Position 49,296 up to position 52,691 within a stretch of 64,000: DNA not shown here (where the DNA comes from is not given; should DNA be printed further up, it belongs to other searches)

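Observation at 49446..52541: Isolated ~1000-aa Upf1/DNA2-type helicase fused to a Vsr/DUF2726-like nuclease, with an unassigned ~360-aa N-terminal module: candidate single-gene defence or novel repair factor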

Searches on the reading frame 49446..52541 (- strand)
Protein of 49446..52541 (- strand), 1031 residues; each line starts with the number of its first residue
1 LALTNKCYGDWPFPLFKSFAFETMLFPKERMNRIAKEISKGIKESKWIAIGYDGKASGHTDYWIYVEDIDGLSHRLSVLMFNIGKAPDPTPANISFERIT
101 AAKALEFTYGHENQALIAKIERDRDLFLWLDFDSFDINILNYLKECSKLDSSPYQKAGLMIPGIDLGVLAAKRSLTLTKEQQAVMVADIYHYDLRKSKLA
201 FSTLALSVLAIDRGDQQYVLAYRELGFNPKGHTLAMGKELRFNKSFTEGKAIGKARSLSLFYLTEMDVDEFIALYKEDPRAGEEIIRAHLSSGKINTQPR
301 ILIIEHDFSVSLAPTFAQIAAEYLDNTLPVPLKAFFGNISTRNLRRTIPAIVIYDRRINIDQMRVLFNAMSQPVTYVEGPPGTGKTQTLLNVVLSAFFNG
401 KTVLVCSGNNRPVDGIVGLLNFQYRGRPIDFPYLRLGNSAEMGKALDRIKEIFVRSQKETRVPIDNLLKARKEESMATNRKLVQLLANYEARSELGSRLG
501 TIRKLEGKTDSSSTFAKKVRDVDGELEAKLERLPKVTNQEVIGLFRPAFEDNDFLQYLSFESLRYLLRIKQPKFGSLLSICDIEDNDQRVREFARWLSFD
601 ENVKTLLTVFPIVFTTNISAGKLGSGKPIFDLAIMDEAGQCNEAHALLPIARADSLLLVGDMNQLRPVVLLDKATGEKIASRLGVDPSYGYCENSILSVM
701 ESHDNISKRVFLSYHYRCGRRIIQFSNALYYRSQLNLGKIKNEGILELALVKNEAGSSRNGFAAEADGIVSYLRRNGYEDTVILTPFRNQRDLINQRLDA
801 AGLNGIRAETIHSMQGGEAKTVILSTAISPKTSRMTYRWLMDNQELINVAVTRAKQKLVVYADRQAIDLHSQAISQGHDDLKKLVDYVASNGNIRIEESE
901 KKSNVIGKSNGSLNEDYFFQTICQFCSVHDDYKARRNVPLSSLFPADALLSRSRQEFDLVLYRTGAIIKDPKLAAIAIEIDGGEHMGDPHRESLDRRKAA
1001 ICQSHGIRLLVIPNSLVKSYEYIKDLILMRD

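Call 3: search_protein_families(library=pfam, proteins=[window:49446-52541:-], max_evalue=1)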
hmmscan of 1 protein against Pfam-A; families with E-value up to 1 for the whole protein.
window:49446-52541:- (1031 aa): 11 families
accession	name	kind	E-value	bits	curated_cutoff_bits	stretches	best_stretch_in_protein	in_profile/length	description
PF13086.12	AAA_11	-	5.5e-30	105.4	27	1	358-670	2-255/257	AAA domain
PF13087.12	AAA_12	-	5.6e-18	65.6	27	2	779-864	110-194/195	AAA domain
PF13604.12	AAA_30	-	3.6e-07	30.5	27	2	359-410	3-56/191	AAA domain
PF13245.12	AAA_19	-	8.1e-07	29.7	25.1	1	364-412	3-53/134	AAA domain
PF13538.12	UvrD_C_2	-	8.3e-07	29.2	27.4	1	806-861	2-52/52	UvrD-like helicase C-terminal domain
PF01443.25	Viral_helicase1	-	5.3e-06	26.8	21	1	805-861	176-227/228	Viral superfamily 1 RNA helicase core domain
PF10881.14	DUF2726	-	0.00028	21.1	24.7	1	953-1026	55-122/126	Protein of unknown function (DUF2726)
PF09848.15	SLFN-g3_helicase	-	0.0024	17.6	24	1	374-414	3-45/354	Schlafen group 3, DNA/RNA helicase domain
PF25199.1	nSTAND_NTPase5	-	0.0075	16.5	34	1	371-415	40-85/145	Novel STAND NTPase 5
PF13361.12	UvrD_C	-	0.012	15.5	25.6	1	767-861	263-346/350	UvrD-like helicase C-terminal domain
PF01637.24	ATPase_2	-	0.13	12.5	33.2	1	354-396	2-44/225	ATPase domain predominantly from Archaea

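Call 4: search_protein_families(library=padloc, proteins=[window:49446-52541:-], max_evalue=1)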
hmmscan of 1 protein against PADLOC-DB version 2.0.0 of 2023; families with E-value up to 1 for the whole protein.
window:49446-52541:- (1031 aa): 23 families
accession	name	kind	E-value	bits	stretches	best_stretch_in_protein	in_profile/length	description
PDLC03924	MkoC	-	4e-43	145.7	2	630-889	671-964/1136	-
PDLC03920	MkoA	-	6.4e-33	112.1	1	371-891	630-1101/1112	-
PDLC05009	PDC-S37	-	2.2e-27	93.3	3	625-736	933-1040/1550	-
PDLC03921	MkoA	-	3.7e-27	92.5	2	353-739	1019-1404/1607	-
PDLC02194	Hhe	-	1.6e-14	50.1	2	604-736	1354-1481/1911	-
PDLC01734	typeIV_RecD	-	2.4e-09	34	2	809-891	673-743/763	RecD_0_IVD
PDLC04140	mad8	-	5.7e-07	27.3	1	371-551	26-151/314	mads_8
PDLC00117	GajB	-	1e-05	22.3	2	695-809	268-381/604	UrvD helicase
PDLC02895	DpdJ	-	1.3e-05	20.2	1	781-870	371-460/2112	DpdJ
PDLC00122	GajB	-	2.8e-05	21.2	2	810-886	427-498/502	UrvD helicase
PDLC00136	GajB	-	0.00012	19.1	1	804-868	485-553/570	UrvD helicase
PDLC00132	GajB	-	0.00025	17.8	1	783-860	519-598/625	UrvD helicase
PDLC00120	GajB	-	0.00044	17.5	1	791-868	358-437/458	UrvD helicase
PDLC05065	PDC-S68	-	0.00085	15.2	1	810-890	1012-1083/1221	-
PDLC03802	RTasHel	-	0.0012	15.8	1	788-877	584-666/675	DRT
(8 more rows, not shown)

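Call 5: search_protein_families(library=ncbifam, proteins=[window:49446-52541:-], max_evalue=1)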
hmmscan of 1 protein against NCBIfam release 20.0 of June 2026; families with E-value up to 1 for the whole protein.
window:49446-52541:- (1031 aa): 7 families
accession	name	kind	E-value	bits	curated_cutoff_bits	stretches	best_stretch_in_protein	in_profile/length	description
TIGR00376.1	TIGR00376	hypoth_equivalog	7.9e-34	117.1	348.9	3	769-898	518-637/639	IGHMBP2 family helicase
NF058533.1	antiphage_ProA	equivalog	2.1e-26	91.8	1500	2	605-901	1278-1597/1903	anti-phage protein ProA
NF040671.1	PLuB_AAA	exception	1.7e-20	72.1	999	3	627-738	960-1076/1256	PLuB system helicase-like protein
NF042953.1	Hhe_antiphage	equivalog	2.1e-20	71.9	2000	2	622-735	1274-1381/1797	DUF4011 domain-containing anti-phage protein Hhe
TIGR01448.2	helicase_RecD2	equivalog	3.3e-09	35.4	500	2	797-869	631-695/713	SF1B family DNA helicase RecD2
TIGR01447.1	recD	equivalog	2.3e-07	29.8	310.15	2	808-868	528-580/597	exodeoxyribonuclease V subunit alpha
NF008127.0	PRK10875.1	equivalog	0.00045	18.9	671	1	809-868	546-597/619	exodeoxyribonuclease V subunit alpha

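Call 6: find_homologous_proteins(query=window:49446-52541:-, max_evalue=0.00001)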
Query window:49446-52541:- (1031 aa): 671 proteins with E <= 0.00001 among 8000 candidates; the best 120 are listed.
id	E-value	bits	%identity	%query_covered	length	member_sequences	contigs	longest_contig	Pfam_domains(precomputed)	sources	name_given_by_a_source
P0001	0.0e+0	2243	100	97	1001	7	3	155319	PF13538.13,PF13087.13,PF13086.13,PF01443.25,PF13604.13,PF13245.13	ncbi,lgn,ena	-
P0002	5.1e-275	934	47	96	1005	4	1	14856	PF13087.13,PF13086.13,PF01443.25,PF13604.13,PF13245.13,PF00580.28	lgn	-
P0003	1.2e-274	932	46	97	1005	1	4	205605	PF13087.13,PF13086.13,PF01443.25,PF13604.13,PF13245.13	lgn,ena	-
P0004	3.5e-274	931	46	97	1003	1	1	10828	PF13087.13,PF13086.13,PF01443.25,PF13604.13,PF13245.13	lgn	-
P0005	4.1e-274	931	46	97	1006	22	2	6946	PF13087.13,PF13086.13,PF01443.25,PF13604.13,PF13245.13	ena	-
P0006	5.8e-274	930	46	97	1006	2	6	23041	PF13087.13,PF13086.13,PF01443.25,PF13604.13,PF13245.13,PF00580.28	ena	-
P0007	6.7e-274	930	46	97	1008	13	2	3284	PF13087.13,PF13086.13,PF01443.25,PF13604.13,PF13245.13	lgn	-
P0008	8.5e-274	930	45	97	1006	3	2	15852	PF13087.13,PF13086.13,PF01443.25,PF13604.13,PF13245.13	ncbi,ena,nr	ncbi:MAG: AAA family ATPase [Clostridia bacterium]|nr:AAA family ATPase [Clostridia bacterium]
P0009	9.7e-274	929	46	97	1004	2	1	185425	PF13087.13,PF13086.13,PF01443.25,PF13604.13,PF13245.13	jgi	-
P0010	2.3e-273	928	45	97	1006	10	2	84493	PF13087.13,PF13086.13,PF01443.25,PF13604.13,PF13245.13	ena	-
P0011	2.7e-273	928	46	97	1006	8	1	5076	PF13087.13,PF13086.13,PF01443.25,PF13604.13,PF13245.13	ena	-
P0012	1.4e-272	925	46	96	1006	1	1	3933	PF13087.13,PF13086.13,PF01443.25,PF13604.13,PF13245.13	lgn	-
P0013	2.1e-272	925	46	97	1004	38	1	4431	PF13087.13,PF13086.13,PF01443.25,PF13604.13,PF13245.13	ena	-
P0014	2.9e-272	924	46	97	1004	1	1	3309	PF13087.13,PF13086.13,PF01443.25,PF13604.13,PF13245.13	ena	-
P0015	1.2e-271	922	46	97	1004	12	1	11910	PF13087.13,PF13086.13,PF01443.25,PF13604.13,PF13245.13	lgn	-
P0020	1.7e-270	919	45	97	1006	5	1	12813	PF13087.13,PF13086.13,PF01443.25,PF13604.13,PF13245.13,PF10881.15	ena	-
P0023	3.0e-269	914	45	97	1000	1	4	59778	PF13087.13,PF13086.13,PF01443.25,PF13604.13,PF13245.13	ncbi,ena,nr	ncbi:MAG: DNA helicase [Clostridia bacterium]|nr:DNA helicase [Clostridia bacterium]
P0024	3.8e-269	914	45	97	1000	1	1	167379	PF13087.13,PF13086.13,PF01443.25,PF13604.13,PF13245.13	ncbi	-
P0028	1.4e-268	912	45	97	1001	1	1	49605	PF13087.13,PF13086.13,PF01443.25,PF13604.13,PF13245.13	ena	-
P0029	1.8e-268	912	45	97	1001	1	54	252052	PF13087.13,PF13086.13,PF01443.25,PF13604.13,PF13245.13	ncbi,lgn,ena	-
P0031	3.0e-268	911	46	97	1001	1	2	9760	PF13087.13,PF13086.13,PF01443.25,PF13604.13,PF13245.13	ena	-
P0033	4.4e-268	911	44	97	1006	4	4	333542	PF13087.13,PF13086.13,PF01443.25,PF13604.13,PF13245.13,PF09848.16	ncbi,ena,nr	ncbi:MAG: AAA family ATPase [Clostridia bacterium]|nr:AAA family ATPase [Clostridia bacterium]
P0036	7.5e-268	910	45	97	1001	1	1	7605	PF13087.13,PF13086.13,PF01443.25,PF13604.13,PF13245.13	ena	-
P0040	4.1e-267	907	46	97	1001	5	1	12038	PF13087.13,PF13086.13,PF01443.25,PF13604.13,PF13245.13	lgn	-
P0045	2.3e-266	905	46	97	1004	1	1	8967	PF13087.13,PF13086.13,PF01443.25,PF13604.13,PF13245.13,PF10881.15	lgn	-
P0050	1.3e-265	902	45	97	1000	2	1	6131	PF13087.13,PF13086.13,PF01443.25,PF13604.13,PF13245.13,PF09848.16,PF00580.28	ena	-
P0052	1.5e-265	902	45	97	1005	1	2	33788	PF13087.13,PF13086.13,PF01443.25,PF13604.13,PF13245.13,PF10881.15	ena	-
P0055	9.6e-265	900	46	97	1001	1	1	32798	PF13087.13,PF13086.13,PF01443.25,PF13604.13,PF13245.13,PF10881.15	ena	-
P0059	1.1e-263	896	45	97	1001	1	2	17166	PF13087.13,PF13086.13,PF01443.25,PF13604.13,PF13245.13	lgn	-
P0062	2.2e-262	892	46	97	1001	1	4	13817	PF13087.13,PF13086.13,PF01443.25,PF13604.13,PF13245.13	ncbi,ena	-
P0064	5.9e-262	890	44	97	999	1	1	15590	PF13087.13,PF13086.13,PF01443.25,PF13604.13,PF13245.13,PF10881.15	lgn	-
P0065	1.4e-261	889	45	97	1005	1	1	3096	PF13087.13,PF13086.13,PF01443.25,PF13604.13,PF13245.13,PF10881.15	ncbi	-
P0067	5.4e-261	887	46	97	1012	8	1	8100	PF13087.13,PF13086.13,PF01443.25,PF13604.13,PF13245.13,PF10881.15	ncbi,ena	-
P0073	2.1e-260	885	45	97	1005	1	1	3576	PF13087.13,PF13086.13,PF01443.25,PF13604.13,PF13245.13,PF10881.15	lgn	-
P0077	1.7e-259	882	45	97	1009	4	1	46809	PF13087.13,PF13086.13,PF01443.25,PF13604.13,PF13245.13,PF10881.15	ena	-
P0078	2.7e-259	882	45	97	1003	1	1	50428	PF13087.13,PF13086.13,PF01443.25,PF13604.13,PF13245.13,PF10881.15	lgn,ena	-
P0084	2.4e-258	878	44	97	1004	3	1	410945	PF13087.13,PF13086.13,PF01443.25,PF13604.13,PF13245.13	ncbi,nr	ncbi:MAG: DNA helicase [Clostridia bacterium]|nr:DNA helicase [Clostridia bacterium]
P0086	6.9e-258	877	44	96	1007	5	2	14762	PF13087.13,PF13086.13,PF01443.25,PF13604.13,PF13245.13,PF10881.15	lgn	-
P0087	1.3e-257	876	44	97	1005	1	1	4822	PF13087.13,PF13086.13,PF01443.25,PF13604.13,PF13245.13,PF10881.15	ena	-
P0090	1.7e-257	876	45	97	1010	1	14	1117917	PF13087.13,PF13086.13,PF13604.13,PF13245.13,PF09848.16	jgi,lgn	jgi:DNA polymerase III delta prime subunit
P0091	2.6e-257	875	44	97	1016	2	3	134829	PF13087.13,PF13086.13,PF13604.13,PF13245.13,PF10881.15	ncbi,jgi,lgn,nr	ncbi:MAG: ATP-dependent RecD-like DNA helicase [Tenericutes bacterium ADurb.BinA155]|jgi:hypothetica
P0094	4.3e-257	874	45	97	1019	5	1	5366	PF13087.13,PF13086.13,PF01443.25,PF13604.13,PF13245.13,PF10881.15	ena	-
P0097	1.6e-256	872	44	97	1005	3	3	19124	PF13087.13,PF13086.13,PF01443.25,PF13604.13,PF13245.13,PF10881.15,PF09848.16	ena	-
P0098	2.3e-256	872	45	97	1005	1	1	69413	PF13087.13,PF13086.13,PF01443.25,PF13604.13,PF13245.13,PF10881.15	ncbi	-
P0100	1.2e-255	869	44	97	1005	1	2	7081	PF13087.13,PF13086.13,PF01443.25,PF13604.13,PF13245.13,PF10881.15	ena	-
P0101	2.4e-255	868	44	97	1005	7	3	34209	PF13087.13,PF13086.13,PF01443.25,PF13604.13,PF13245.13,PF10881.15,PF09848.16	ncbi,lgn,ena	-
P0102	3.2e-255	868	44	97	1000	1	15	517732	PF13087.13,PF13086.13,PF13604.13,PF13245.13,PF10881.15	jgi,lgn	jgi:superfamily I DNA and/or RNA helicase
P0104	7.7e-255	867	44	97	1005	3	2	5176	PF13087.13,PF13086.13,PF01443.25,PF13604.13,PF13245.13,PF10881.15,PF09848.16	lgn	-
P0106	1.9e-254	865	44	97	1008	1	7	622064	PF13087.13,PF13086.13,PF01443.25,PF13604.13,PF13245.13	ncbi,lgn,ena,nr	ncbi:MAG: DNA helicase [Bacilli bacterium]|nr:DNA helicase [Bacilli bacterium]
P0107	2.2e-254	865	44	97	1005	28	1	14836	PF13087.13,PF13086.13,PF01443.25,PF13604.13,PF13245.13,PF10881.15,PF09848.16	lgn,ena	-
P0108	2.3e-254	865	44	97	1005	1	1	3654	PF13087.13,PF13086.13,PF01443.25,PF13604.13,PF13245.13,PF10881.15,PF09848.16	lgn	-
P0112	1.1e-253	863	43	97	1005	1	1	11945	PF13087.13,PF13086.13,PF01443.25,PF13604.13,PF13245.13,PF10881.15,PF09848.16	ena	-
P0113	1.3e-253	863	45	97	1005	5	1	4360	PF13087.13,PF13086.13,PF01443.25,PF13604.13,PF13245.13,PF10881.15,PF09848.16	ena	-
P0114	2.0e-253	862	44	97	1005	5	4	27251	PF13087.13,PF13086.13,PF01443.25,PF13604.13,PF13245.13,PF10881.15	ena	-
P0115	3.3e-253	861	44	96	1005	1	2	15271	PF13087.13,PF13086.13,PF01443.25,PF13604.13,PF13245.13,PF10881.15,PF09848.16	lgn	-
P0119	4.8e-253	861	43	97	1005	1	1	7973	PF13087.13,PF13086.13,PF01443.25,PF13604.13,PF13245.13,PF10881.15,PF09848.16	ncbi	-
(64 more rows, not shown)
